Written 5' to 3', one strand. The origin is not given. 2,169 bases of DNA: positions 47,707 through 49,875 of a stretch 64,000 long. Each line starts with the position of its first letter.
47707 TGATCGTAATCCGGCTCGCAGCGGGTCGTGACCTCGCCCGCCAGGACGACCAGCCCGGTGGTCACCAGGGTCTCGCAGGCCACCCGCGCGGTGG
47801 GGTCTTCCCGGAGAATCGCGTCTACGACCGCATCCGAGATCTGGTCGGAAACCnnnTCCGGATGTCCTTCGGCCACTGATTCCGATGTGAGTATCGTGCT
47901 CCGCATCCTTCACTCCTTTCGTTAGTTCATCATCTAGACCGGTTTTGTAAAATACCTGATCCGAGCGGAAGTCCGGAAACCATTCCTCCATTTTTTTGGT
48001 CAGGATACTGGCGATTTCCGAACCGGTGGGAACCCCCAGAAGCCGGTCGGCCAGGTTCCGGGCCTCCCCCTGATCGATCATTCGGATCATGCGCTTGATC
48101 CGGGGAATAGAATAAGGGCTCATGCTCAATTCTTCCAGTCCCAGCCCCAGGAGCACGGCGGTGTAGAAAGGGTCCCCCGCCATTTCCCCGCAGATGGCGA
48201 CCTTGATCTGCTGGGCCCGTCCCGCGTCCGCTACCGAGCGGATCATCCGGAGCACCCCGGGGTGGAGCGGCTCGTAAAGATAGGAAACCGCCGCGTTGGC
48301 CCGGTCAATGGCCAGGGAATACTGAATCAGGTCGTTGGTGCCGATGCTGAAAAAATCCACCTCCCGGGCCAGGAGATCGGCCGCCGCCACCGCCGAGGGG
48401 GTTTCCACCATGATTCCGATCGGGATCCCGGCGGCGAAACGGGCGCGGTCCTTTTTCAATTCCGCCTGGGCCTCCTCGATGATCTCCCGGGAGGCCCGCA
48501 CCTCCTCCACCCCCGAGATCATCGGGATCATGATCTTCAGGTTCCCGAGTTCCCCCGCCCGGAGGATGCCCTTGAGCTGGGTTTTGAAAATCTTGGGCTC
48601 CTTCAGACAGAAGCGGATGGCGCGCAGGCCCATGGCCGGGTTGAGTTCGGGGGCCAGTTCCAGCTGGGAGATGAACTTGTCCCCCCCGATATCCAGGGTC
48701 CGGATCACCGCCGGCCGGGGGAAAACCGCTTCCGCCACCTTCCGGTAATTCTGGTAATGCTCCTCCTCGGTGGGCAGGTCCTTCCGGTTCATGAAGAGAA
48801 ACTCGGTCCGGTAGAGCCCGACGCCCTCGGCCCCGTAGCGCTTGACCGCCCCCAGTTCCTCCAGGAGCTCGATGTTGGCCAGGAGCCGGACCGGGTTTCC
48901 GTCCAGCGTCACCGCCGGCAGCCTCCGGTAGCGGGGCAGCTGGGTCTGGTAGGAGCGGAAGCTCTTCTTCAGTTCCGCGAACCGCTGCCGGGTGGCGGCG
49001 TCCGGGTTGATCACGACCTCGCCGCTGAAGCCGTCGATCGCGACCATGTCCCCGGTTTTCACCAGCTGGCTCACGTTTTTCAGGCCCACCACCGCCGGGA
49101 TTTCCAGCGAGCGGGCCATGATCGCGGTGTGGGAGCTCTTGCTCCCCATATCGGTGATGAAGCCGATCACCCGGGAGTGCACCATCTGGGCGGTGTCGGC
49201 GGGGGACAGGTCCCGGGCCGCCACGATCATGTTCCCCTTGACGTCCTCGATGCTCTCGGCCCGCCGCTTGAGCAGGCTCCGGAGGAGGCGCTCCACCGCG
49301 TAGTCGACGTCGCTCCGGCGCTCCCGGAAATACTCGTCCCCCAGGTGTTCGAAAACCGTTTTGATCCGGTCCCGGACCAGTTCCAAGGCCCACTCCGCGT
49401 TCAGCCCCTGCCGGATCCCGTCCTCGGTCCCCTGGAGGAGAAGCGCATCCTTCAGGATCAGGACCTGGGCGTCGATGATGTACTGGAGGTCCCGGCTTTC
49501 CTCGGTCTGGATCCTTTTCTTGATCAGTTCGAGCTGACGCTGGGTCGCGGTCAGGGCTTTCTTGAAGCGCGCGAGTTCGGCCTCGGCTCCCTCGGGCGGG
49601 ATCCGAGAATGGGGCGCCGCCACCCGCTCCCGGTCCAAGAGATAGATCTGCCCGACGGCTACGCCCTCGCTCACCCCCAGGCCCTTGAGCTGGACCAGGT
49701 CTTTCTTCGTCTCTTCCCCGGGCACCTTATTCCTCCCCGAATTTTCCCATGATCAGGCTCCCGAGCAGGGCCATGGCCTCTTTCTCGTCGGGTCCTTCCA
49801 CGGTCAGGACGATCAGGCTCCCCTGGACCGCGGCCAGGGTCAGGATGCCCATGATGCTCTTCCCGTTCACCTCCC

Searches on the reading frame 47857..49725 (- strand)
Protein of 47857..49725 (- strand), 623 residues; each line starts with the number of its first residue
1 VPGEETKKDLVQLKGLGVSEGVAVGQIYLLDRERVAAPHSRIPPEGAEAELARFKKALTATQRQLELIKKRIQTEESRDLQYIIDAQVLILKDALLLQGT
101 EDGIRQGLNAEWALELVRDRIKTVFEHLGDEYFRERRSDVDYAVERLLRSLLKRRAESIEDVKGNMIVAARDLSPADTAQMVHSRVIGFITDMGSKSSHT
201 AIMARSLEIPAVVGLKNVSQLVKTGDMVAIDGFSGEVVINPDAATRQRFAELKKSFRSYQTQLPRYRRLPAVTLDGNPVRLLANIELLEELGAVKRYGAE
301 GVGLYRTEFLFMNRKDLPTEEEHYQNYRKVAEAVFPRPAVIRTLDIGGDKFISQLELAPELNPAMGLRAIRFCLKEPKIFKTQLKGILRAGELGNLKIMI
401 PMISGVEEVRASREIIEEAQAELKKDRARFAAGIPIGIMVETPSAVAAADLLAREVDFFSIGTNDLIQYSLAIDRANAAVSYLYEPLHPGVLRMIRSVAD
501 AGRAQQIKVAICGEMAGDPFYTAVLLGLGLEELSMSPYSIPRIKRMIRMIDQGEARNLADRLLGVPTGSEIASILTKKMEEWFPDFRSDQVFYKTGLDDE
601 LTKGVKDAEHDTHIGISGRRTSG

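Call 35: search_protein_families(library=pfam, proteins=[window:47857-49725:-], max_evalue=0.00001)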
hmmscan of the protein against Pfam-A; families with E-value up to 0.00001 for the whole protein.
window:47857-49725:- (623 aa): 3 families
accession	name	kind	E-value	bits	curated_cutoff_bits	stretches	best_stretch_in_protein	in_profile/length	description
PF02896.24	PEP-utilizers_C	-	1.5e-110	369.4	22.8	1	265-550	6-291/293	PEP-utilising enzyme, PEP-binding domain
PF05524.18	PEP-utilisers_N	-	7.9e-28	97.5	24.4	1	14-136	1-121/121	PEP-utilising enzyme, N-terminal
PF00391.29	PEP-utilizers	-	6.1e-23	80.6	23.1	1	164-235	3-72/72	PEP-utilising enzyme, mobile domain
